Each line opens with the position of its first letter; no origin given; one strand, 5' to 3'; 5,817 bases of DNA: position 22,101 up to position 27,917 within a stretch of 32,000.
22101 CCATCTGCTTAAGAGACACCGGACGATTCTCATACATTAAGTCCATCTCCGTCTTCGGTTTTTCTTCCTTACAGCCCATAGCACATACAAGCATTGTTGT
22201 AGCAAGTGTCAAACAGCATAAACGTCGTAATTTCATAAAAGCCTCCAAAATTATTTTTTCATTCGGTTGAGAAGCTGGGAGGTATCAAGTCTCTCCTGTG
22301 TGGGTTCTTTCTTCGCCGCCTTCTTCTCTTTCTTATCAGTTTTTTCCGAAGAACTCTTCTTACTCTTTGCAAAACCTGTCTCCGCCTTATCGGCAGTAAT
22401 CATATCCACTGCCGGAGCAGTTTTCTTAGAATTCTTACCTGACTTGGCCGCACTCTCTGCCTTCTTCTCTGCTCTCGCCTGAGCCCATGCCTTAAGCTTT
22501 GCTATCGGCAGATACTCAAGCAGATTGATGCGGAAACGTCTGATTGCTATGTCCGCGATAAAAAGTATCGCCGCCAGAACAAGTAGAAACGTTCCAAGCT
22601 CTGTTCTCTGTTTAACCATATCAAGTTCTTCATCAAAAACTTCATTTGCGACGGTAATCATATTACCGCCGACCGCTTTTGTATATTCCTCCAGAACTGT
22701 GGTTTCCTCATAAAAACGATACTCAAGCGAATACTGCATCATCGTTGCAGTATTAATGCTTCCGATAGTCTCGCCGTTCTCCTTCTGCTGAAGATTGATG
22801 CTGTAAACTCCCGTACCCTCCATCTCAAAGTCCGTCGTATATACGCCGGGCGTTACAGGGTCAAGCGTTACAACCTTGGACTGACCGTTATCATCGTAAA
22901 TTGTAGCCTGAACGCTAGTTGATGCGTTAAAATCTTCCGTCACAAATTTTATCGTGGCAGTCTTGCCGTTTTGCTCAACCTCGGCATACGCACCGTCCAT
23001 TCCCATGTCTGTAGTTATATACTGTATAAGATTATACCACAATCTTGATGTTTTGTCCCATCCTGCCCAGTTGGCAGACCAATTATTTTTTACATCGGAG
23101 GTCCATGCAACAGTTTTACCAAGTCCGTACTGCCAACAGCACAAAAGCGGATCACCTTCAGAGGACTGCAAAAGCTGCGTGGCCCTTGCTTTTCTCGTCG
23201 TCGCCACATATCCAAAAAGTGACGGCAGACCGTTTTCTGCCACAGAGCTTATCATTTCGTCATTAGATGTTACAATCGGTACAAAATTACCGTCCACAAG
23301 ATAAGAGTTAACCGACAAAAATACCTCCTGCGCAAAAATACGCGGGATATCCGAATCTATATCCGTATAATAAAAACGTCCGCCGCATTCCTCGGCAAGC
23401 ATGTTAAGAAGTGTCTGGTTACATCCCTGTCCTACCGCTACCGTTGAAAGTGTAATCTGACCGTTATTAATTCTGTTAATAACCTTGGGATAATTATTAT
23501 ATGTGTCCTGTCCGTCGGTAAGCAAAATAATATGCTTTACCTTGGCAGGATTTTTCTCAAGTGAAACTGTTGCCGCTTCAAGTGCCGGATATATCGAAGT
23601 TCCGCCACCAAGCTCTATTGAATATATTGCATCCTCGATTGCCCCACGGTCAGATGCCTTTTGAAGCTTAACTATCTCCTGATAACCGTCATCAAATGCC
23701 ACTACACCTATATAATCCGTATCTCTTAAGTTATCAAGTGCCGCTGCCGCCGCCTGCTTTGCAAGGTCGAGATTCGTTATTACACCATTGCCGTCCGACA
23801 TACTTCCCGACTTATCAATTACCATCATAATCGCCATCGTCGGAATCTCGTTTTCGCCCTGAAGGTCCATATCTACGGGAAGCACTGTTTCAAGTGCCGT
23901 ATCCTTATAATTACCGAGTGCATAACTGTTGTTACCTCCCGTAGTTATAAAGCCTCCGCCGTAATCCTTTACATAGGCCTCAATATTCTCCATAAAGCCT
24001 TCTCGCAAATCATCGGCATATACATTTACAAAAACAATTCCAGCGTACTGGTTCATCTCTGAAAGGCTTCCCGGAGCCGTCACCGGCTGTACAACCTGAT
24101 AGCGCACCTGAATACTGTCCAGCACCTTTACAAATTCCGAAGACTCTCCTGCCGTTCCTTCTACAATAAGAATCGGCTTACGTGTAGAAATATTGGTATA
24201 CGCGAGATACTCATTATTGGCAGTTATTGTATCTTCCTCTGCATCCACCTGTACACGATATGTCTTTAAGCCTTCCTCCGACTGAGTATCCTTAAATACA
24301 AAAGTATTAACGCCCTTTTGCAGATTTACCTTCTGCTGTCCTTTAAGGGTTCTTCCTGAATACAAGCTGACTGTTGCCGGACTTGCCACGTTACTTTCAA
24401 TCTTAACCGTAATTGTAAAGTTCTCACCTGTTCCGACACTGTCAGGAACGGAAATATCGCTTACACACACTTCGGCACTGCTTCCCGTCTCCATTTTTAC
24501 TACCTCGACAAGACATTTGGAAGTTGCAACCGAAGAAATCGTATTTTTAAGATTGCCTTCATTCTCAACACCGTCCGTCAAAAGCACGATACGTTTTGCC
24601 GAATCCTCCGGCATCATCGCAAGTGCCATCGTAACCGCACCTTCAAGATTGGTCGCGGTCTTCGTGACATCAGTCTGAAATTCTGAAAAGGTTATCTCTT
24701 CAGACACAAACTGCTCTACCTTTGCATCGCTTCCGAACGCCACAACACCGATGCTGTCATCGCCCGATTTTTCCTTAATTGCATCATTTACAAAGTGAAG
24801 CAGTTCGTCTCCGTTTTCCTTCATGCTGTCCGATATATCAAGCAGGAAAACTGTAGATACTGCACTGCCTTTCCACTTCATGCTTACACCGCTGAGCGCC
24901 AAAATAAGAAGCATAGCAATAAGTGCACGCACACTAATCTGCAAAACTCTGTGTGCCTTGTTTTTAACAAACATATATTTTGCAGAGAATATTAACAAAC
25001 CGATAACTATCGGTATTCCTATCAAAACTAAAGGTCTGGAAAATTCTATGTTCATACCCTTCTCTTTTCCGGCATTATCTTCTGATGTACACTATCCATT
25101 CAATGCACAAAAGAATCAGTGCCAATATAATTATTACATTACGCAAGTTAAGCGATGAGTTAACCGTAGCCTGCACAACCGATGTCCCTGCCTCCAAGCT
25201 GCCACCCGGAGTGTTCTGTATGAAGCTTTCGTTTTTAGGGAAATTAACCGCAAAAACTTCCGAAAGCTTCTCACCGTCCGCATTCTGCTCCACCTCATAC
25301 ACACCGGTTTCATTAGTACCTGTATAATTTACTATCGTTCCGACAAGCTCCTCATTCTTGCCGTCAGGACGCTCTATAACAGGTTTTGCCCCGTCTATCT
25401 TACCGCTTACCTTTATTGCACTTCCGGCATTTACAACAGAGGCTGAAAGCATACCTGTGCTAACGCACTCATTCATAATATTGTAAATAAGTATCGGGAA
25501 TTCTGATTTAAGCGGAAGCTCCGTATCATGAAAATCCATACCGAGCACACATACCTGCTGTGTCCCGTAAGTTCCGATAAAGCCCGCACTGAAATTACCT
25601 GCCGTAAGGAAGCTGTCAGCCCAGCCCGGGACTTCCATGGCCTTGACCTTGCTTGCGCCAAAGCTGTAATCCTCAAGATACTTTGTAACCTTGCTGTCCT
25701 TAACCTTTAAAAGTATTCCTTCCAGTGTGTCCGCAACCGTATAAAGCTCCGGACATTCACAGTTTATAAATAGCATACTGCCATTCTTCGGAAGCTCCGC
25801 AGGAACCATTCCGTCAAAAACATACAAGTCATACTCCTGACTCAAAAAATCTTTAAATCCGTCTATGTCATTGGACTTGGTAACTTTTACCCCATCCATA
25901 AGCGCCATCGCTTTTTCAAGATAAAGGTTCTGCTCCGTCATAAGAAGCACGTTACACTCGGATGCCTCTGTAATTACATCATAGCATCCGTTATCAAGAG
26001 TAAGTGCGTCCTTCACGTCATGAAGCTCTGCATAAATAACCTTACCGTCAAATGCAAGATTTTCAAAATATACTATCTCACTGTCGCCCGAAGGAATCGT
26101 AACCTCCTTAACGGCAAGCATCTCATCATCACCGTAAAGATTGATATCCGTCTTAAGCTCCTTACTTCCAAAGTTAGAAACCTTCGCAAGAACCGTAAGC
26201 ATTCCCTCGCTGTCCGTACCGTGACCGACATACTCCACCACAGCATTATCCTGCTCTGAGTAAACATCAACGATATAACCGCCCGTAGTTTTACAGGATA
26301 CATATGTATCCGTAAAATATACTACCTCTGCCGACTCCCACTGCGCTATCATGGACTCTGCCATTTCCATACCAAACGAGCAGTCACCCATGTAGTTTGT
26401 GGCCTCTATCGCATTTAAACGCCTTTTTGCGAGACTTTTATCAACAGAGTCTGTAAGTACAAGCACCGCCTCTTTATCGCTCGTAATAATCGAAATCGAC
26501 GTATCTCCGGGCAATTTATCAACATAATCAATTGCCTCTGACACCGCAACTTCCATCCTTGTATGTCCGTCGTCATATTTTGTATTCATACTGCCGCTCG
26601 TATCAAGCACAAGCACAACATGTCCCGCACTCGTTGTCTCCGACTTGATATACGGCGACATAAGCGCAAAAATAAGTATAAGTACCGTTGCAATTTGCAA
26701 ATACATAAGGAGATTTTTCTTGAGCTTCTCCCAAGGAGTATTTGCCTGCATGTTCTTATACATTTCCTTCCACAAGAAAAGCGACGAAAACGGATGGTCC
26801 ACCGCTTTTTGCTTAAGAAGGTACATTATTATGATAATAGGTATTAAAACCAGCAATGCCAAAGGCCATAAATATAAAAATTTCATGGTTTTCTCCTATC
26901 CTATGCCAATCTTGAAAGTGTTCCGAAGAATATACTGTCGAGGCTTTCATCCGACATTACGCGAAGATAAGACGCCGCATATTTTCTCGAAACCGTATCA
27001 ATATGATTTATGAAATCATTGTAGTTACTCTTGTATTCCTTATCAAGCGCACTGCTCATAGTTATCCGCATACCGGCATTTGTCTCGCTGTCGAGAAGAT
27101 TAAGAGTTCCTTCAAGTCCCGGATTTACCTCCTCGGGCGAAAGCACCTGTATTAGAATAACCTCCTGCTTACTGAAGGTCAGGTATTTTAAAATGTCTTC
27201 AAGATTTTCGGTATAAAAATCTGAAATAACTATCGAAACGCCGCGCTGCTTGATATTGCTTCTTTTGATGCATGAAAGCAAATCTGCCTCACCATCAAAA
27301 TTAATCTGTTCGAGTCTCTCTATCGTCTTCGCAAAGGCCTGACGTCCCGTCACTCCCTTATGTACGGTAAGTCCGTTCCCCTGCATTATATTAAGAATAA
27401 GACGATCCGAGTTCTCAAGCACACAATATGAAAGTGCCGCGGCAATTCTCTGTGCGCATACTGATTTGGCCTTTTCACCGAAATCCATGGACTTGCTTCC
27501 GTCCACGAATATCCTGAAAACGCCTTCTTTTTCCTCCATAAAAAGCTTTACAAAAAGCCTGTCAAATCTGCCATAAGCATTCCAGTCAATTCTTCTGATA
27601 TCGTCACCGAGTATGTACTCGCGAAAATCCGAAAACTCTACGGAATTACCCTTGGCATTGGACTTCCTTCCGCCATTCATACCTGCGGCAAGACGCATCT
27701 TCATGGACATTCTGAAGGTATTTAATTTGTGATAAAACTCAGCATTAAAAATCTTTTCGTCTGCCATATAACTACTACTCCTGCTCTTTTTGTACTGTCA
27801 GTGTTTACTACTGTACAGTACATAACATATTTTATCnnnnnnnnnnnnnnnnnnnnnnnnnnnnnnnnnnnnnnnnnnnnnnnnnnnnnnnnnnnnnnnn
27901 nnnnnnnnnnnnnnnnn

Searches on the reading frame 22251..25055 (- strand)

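Call 72: search_protein_families(library=pfam, proteins=[window:22251-25055:-], max_evalue=0.00001)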
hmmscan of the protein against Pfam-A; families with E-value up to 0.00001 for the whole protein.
window:22251-25055:- (934 aa): 5 families
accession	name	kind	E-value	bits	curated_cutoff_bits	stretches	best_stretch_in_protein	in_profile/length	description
PF13519.12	VWA_2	-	5.5e-32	111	27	2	409-516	1-107/107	von Willebrand factor type A domain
PF00092.34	VWA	-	2.4e-29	103.2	23.8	2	409-571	2-169/174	von Willebrand factor type A domain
PF13768.12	VWA_3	-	1.1e-14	55.2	27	1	408-561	2-153/155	von Willebrand factor type A domain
PF07090.17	GATase1_like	-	3.7e-14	53.3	27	1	592-681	156-246/247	Putative glutamine amidotransferase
PF05762.20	VWA_CoxE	-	3.8e-07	30.2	26.4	0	408-520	58-164/222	VWA domain containing CoxE-like protein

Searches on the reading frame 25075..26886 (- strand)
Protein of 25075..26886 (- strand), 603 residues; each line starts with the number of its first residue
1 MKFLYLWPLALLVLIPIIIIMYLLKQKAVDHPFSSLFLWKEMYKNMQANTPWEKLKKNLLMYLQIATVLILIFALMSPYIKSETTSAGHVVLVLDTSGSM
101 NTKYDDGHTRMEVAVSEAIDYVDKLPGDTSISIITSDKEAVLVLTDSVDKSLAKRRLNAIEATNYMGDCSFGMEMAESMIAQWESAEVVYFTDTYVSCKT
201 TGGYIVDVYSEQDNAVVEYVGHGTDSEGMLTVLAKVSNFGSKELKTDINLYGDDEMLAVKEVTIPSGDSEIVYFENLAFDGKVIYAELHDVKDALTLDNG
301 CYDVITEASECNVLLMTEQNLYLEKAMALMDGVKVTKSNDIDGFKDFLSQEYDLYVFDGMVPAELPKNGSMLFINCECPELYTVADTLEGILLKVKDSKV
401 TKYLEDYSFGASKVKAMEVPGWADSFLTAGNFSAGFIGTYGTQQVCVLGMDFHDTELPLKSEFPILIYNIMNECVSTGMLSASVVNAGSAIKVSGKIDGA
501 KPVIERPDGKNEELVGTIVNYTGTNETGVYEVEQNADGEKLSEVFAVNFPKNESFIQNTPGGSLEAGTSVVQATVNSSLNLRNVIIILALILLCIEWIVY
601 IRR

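Call 72: search_protein_families(library=pfam, proteins=[window:25075-26886:-], max_evalue=0.00001)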
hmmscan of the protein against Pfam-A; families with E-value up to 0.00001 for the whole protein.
window:25075-26886:- (603 aa): 2 families
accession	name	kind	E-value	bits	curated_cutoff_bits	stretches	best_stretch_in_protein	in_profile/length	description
PF07584.16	BatA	-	1.2e-12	48.5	25.9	1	1-78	1-77/77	Aerotolerance regulator N-terminal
PF13519.12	VWA_2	-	1.9e-10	41.8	27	1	90-193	1-105/107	von Willebrand factor type A domain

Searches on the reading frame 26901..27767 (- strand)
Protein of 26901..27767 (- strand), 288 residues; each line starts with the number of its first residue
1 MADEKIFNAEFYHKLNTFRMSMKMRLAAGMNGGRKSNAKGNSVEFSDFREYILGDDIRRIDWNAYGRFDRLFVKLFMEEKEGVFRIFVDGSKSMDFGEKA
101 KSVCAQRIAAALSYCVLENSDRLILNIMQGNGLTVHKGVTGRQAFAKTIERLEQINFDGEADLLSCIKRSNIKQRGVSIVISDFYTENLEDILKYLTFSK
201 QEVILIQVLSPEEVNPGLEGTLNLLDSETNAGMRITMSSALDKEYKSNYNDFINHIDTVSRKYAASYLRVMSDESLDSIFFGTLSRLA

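Call 72: search_protein_families(library=pfam, proteins=[window:26901-27767:-], max_evalue=0.00001)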
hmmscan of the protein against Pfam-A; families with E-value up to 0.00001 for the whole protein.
window:26901-27767:- (288 aa): 1 family
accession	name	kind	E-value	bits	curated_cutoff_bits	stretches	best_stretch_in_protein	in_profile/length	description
PF01882.25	DUF58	-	1.8e-31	109.5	23.4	1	47-249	1-210/216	Protein of unknown function DUF58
